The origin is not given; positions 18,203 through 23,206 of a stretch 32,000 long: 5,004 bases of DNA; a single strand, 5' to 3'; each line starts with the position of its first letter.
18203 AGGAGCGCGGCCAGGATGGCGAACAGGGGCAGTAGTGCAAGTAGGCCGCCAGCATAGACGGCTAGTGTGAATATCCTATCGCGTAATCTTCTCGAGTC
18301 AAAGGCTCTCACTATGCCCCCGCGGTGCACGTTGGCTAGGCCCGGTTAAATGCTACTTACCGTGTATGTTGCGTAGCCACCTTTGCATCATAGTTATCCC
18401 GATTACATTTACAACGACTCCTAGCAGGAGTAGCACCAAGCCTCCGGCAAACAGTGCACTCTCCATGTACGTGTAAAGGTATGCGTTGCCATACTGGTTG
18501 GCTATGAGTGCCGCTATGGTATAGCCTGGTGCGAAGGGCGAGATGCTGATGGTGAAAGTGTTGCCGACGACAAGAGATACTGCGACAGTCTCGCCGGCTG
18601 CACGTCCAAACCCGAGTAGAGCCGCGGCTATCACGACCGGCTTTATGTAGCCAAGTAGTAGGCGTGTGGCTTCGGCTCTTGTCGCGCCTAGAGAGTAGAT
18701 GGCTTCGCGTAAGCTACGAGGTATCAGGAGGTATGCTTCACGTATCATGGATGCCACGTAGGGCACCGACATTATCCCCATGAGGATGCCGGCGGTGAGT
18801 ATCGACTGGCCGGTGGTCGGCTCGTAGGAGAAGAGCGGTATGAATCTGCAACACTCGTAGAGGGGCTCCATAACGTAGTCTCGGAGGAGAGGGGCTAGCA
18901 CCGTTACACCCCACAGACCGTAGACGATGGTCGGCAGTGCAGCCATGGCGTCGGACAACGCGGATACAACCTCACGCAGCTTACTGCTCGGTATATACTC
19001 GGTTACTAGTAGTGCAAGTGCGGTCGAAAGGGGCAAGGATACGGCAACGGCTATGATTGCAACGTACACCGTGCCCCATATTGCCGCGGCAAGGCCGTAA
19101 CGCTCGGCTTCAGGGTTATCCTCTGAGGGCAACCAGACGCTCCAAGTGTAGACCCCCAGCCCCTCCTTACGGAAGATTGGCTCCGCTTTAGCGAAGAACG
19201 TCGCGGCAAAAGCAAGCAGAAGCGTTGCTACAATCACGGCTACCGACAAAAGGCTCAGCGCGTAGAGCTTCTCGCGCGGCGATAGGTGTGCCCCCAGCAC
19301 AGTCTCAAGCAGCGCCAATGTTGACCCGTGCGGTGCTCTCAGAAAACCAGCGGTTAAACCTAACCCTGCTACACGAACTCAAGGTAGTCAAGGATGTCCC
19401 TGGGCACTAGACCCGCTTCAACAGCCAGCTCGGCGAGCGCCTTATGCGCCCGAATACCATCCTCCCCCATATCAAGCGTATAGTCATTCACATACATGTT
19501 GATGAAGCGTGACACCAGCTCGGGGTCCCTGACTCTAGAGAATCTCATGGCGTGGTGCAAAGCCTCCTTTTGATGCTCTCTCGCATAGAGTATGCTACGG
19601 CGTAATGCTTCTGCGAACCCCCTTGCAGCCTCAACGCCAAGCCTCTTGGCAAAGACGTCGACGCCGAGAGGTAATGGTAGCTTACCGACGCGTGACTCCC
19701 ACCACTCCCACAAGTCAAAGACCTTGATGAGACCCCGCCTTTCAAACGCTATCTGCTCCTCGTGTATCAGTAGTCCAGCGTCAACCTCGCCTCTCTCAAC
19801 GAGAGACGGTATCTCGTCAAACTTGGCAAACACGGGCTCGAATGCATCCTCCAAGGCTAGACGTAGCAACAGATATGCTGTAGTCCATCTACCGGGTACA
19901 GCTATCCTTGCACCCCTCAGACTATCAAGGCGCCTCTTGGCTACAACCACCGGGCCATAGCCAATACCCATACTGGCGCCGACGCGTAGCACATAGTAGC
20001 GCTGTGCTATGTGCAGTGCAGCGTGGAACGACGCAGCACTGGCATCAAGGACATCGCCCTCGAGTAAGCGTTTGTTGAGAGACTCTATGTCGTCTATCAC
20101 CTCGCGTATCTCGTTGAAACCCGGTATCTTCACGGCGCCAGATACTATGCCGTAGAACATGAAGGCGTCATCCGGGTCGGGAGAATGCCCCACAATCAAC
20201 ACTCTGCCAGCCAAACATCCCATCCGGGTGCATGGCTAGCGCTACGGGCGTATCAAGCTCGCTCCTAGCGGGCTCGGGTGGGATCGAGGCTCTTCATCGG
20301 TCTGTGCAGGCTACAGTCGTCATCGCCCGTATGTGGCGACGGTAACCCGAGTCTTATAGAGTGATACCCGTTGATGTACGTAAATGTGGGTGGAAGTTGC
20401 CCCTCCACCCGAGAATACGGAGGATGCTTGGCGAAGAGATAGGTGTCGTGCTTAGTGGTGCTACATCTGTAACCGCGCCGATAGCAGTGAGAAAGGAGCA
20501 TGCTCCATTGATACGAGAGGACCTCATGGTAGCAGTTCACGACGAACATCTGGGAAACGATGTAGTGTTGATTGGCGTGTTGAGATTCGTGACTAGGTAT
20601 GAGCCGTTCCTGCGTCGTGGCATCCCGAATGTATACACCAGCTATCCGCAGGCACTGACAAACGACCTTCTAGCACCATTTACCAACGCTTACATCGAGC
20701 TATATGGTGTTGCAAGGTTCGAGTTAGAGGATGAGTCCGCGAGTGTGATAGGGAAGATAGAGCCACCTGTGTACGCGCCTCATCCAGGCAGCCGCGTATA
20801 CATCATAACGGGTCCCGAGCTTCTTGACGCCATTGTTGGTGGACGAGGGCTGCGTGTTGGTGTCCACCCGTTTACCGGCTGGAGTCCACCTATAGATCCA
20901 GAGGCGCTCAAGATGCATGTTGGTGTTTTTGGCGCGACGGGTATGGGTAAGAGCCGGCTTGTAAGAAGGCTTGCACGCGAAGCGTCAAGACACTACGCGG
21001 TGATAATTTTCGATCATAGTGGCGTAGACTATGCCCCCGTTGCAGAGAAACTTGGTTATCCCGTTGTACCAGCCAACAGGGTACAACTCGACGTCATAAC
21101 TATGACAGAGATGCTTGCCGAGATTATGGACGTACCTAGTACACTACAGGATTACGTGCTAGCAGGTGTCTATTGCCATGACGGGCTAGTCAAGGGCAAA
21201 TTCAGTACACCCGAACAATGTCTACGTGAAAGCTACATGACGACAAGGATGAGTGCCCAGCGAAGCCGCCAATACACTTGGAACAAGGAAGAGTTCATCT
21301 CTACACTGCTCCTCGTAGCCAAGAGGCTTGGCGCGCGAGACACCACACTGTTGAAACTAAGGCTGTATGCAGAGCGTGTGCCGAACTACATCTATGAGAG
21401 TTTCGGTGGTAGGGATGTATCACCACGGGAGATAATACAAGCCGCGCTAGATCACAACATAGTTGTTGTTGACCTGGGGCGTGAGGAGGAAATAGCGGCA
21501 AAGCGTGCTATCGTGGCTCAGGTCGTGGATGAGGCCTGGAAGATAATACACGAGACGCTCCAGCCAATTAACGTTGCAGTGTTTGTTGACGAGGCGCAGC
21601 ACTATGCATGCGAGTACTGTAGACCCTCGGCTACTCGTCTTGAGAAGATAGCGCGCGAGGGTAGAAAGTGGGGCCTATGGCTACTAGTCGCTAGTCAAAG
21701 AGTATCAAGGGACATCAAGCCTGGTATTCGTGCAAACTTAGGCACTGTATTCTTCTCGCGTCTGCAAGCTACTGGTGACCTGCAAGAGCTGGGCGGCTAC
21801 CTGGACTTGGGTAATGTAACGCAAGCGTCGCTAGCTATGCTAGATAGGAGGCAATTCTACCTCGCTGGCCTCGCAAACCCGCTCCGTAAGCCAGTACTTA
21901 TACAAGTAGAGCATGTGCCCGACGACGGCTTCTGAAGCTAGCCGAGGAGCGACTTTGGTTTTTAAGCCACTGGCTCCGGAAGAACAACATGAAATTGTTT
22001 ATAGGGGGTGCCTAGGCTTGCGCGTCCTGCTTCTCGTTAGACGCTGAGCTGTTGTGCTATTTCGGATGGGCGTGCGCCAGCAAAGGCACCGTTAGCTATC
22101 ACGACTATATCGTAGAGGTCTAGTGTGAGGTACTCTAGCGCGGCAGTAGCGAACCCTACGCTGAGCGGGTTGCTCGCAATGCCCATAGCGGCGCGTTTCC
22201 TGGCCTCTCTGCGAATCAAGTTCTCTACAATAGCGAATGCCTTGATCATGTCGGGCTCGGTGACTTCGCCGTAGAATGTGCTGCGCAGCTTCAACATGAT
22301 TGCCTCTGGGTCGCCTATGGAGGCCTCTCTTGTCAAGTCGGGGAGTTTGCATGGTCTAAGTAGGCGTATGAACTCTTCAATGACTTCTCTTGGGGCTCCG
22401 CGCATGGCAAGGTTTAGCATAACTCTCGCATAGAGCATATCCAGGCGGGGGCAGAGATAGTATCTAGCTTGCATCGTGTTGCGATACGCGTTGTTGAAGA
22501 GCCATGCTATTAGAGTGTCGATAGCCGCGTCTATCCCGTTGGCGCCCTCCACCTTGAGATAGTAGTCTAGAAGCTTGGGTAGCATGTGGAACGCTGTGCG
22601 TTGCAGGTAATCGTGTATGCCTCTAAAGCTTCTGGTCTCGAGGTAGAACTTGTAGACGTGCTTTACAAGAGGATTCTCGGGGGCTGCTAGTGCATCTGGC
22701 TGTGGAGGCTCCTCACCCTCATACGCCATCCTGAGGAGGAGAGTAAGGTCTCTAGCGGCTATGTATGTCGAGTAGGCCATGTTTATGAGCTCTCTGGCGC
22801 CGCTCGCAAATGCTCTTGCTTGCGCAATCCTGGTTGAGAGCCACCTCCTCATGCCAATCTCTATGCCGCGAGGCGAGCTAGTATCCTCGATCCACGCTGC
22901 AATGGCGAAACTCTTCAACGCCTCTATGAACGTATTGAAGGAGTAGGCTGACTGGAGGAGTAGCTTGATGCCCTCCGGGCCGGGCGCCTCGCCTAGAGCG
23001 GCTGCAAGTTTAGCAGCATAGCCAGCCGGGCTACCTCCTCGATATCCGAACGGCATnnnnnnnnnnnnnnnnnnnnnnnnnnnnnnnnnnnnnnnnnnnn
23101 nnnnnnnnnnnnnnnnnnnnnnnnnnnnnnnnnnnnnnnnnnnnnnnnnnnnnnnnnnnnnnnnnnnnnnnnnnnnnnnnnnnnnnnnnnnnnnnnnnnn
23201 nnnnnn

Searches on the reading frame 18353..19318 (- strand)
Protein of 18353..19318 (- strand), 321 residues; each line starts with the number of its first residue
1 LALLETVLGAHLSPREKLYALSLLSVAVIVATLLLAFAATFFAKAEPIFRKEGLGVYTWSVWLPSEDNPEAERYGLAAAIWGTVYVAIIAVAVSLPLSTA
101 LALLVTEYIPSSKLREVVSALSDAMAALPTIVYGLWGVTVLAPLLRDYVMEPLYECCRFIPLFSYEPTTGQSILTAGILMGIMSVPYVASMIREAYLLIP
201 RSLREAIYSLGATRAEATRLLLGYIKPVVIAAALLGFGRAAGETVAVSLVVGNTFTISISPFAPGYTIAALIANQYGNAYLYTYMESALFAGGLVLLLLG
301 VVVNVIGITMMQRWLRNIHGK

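Call 49: search_protein_families(library=pfam, proteins=[window:18353-19318:-], max_evalue=0.0001)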
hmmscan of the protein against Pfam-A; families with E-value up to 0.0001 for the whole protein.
window:18353-19318:- (321 aa): 1 family
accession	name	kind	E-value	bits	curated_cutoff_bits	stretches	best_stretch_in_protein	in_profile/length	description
PF00528.27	BPD_transp_1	-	9e-14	52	26.4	1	101-306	4-174/184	Binding-protein-dependent transport system inner membrane component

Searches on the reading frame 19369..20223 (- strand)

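Call 49: search_protein_families(library=pfam, proteins=[window:19369-20223:-], max_evalue=0.0001)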
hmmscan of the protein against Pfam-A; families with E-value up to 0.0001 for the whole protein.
window:19369-20223:- (284 aa): 1 family
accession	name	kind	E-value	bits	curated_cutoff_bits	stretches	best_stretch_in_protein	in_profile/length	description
PF02621.19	VitK2_biosynth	-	1.7e-71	241.1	26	1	11-268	3-251/252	Menaquinone biosynthesis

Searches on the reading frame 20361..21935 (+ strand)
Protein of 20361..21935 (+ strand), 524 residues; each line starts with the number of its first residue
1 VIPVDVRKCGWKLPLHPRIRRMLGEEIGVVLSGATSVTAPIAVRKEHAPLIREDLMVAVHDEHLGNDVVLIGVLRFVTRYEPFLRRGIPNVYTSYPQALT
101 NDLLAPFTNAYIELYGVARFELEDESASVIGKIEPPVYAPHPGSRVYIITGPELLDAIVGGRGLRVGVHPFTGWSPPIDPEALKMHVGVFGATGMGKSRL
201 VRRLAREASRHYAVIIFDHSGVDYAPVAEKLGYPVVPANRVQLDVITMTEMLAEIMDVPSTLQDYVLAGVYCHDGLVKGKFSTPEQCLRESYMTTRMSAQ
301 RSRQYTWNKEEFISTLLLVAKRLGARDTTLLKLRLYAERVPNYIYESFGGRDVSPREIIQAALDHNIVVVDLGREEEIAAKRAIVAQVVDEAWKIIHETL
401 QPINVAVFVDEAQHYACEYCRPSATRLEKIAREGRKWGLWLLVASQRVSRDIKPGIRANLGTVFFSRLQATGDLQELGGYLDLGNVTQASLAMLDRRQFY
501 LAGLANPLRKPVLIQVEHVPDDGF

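Call 49: search_protein_families(library=pfam, proteins=[window:20361-21935:+], max_evalue=0.0001)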
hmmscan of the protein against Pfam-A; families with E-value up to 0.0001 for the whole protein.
window:20361-21935:+ (524 aa): 2 families
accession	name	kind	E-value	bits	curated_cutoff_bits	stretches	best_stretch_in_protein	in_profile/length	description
PF01935.23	DUF87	-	2.9e-12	47.6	23.2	1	171-249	9-93/220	Helicase HerA, central domain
PF13191.12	AAA_16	-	9.4e-05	23.4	32.6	0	187-231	27-73/167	AAA ATPase domain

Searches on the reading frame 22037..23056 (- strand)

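Call 49: search_protein_families(library=pfam, proteins=[window:22037-23056:-], max_evalue=0.0001)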
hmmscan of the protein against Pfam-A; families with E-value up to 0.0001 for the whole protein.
window:22037-23056:- (339 aa): 1 family
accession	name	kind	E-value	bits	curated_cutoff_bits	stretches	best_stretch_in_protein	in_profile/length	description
PF01992.21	vATP-synt_AC39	-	2.2e-06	27.7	29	1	39-335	26-338/339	ATP synthase (C/AC39) subunit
